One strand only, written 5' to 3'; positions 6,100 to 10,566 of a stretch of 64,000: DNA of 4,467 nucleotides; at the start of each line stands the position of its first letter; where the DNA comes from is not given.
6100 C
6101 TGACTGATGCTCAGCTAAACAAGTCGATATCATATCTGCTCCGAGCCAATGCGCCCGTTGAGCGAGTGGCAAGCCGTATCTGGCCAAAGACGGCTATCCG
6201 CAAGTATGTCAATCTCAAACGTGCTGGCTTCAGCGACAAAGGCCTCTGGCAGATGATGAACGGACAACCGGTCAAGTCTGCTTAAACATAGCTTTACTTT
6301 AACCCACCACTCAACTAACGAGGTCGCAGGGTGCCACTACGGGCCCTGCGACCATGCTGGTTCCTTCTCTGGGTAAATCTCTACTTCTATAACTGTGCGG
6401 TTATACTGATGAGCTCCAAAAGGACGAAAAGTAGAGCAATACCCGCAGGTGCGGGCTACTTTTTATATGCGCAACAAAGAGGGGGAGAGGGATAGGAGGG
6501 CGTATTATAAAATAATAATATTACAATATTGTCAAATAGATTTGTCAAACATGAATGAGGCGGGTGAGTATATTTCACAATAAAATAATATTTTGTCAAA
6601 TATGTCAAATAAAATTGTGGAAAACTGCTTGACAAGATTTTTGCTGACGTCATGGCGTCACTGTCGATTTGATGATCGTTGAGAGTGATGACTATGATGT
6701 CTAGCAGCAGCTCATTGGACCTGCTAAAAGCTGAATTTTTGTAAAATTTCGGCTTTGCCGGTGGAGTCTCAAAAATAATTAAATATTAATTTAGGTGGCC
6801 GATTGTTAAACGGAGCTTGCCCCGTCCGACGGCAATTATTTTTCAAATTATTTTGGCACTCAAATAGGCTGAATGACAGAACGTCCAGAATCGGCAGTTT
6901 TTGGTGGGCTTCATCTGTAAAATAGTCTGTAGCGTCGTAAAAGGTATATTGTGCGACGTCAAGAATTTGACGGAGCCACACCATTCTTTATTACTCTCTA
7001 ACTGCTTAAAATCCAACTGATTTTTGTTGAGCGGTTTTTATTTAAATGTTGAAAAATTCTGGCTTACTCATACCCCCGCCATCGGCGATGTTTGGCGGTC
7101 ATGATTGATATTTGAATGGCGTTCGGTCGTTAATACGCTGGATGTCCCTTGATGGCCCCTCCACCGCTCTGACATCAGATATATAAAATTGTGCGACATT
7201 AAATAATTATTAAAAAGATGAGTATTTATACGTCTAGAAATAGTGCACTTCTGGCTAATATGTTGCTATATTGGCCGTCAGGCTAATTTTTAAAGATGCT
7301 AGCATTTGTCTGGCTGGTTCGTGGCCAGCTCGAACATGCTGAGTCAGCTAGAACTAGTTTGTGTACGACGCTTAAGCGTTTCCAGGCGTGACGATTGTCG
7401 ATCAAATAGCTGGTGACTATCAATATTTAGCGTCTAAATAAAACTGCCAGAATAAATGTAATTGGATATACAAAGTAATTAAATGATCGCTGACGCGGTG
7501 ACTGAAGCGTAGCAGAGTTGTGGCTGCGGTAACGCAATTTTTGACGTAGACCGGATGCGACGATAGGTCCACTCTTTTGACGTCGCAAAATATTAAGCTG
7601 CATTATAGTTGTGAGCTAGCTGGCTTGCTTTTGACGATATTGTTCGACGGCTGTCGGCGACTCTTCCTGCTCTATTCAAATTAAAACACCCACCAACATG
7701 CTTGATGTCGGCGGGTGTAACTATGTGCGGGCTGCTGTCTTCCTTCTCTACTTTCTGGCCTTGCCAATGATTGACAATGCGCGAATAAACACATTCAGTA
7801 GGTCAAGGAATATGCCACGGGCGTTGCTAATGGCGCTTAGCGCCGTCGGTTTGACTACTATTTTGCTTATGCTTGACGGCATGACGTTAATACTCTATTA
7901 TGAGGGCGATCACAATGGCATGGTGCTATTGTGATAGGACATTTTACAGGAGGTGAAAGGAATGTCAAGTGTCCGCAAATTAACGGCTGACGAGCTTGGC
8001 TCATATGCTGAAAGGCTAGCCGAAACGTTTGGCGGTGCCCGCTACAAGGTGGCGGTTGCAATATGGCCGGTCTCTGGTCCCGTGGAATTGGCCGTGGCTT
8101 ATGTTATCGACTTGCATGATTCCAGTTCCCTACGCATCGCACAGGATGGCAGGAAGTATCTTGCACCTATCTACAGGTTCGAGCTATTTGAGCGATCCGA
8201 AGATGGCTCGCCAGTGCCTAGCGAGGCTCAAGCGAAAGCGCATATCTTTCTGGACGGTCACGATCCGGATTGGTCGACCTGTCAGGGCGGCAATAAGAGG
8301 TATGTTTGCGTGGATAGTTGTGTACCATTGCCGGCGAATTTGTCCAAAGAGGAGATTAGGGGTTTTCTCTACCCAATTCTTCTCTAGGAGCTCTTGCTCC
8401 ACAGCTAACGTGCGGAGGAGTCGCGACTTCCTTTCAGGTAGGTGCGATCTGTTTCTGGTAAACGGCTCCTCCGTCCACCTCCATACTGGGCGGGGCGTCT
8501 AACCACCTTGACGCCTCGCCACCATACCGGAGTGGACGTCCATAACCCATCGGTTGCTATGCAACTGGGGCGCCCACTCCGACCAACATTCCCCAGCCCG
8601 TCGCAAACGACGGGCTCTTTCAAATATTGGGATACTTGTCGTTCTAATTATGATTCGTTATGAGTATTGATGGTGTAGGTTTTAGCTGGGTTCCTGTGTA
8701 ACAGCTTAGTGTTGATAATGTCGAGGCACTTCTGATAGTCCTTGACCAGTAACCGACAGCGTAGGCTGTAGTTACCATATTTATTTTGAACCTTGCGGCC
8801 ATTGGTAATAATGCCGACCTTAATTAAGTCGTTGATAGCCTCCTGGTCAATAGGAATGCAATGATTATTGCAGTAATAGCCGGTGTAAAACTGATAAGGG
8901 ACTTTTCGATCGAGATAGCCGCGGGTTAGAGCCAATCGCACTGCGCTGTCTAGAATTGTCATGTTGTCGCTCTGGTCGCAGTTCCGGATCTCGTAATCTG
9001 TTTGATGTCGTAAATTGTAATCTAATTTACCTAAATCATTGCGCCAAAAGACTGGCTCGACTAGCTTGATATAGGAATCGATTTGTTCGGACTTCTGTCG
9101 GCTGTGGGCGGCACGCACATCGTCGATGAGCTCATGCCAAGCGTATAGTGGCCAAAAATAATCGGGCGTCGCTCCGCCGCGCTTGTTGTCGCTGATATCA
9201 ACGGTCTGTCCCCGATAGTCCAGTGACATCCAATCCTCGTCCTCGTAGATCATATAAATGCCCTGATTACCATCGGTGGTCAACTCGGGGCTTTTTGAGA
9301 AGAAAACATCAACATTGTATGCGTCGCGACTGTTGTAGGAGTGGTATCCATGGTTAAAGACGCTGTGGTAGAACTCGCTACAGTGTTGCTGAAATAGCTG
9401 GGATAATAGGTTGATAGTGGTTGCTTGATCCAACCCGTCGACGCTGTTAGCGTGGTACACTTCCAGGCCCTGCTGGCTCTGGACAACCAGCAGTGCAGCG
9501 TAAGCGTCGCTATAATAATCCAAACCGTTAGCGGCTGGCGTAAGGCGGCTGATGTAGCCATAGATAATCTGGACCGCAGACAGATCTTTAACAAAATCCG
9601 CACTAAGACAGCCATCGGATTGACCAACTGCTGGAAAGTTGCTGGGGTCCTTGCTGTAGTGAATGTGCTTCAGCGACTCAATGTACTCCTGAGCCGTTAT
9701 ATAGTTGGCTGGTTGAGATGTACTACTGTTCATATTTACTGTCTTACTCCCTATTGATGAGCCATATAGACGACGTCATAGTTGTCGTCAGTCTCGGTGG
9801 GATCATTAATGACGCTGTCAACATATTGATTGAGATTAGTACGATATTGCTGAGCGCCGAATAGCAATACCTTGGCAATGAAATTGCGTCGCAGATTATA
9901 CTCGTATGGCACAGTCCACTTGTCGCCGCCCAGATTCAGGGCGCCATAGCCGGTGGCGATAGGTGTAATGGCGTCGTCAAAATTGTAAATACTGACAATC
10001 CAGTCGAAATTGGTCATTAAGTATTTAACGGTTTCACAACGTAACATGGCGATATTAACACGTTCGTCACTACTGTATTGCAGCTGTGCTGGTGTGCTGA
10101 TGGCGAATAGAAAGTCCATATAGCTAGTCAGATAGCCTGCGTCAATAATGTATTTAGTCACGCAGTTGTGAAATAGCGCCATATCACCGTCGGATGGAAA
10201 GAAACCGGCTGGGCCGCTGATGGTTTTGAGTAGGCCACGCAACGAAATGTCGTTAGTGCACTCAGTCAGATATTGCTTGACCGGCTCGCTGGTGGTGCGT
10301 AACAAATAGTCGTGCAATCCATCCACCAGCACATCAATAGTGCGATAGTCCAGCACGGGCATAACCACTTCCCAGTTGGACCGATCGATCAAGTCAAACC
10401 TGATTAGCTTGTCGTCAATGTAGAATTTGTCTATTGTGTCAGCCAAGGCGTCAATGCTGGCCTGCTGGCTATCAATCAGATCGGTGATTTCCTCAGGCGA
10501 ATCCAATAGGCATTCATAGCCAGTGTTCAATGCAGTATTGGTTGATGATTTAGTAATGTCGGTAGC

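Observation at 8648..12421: Three tandem paralogs of an unrecognised family directly downstream of the type III R-M genes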

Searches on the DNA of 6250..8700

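Call 89: search_rna_families(source=window, start=6250, end=8700, threshold=evalue, max_evalue=1)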
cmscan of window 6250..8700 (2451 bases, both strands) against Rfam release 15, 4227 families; matches with E-value up to 1: 1.
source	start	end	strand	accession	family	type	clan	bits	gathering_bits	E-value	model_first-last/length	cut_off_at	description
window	6380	6435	+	RF00008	Hammerhead_3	Gene; ribozyme;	CL00010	32.7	48.5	0.00016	1-54/54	no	Hammerhead ribozyme (type III)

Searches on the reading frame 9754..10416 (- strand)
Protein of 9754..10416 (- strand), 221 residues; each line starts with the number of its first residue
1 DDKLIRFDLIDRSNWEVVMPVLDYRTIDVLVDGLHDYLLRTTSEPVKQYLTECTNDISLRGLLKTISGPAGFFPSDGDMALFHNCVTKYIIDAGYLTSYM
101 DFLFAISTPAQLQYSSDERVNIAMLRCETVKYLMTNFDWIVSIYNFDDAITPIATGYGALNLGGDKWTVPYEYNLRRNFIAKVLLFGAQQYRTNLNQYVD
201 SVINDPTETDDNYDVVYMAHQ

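Call 83: find_related_loci(query=A4, collection=metagenome_contigs, flank=8000)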
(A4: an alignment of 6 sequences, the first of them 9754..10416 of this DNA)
Query A4 (221 aa) in metagenome_contigs; peptide patterns used: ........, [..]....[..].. (x = any residue, [..] = any of these).
597 stretches matched a pattern, but none encodes a relative of the query by tblastn (E <= 1e-3).

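Call 84: search_solved_structures(query=A4, max_evalue=1)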
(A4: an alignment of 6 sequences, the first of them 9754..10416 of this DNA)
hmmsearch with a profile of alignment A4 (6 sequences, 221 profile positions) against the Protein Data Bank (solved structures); distinct sequences matched with E-value up to 1: 4.
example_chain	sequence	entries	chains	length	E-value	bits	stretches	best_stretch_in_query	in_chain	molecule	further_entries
1olq_A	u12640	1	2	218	0.033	17.2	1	149-204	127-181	ENDO-BETA-1,4-GLUCANASE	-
1oa2_A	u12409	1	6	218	0.033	17.2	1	149-204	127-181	ENDO-BETA-1,4-GLUCANASE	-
1h8v_A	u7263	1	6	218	0.033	17.2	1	149-204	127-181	ENDO-BETA-1,4-GLUCANASE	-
1oa3_A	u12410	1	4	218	0.11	15.5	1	149-199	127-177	ENDO-BETA-1-4-GLUCANASE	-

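Call 85: find_related_loci(query=A4, collection=viral_contigs, flank=8000)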
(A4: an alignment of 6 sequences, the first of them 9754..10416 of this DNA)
Query A4 (221 aa) in viral_contigs; peptide patterns used: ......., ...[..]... (x = any residue, [..] = any of these).
90 stretches matched a pattern, but none encodes a relative of the query by tblastn (E <= 1e-3).
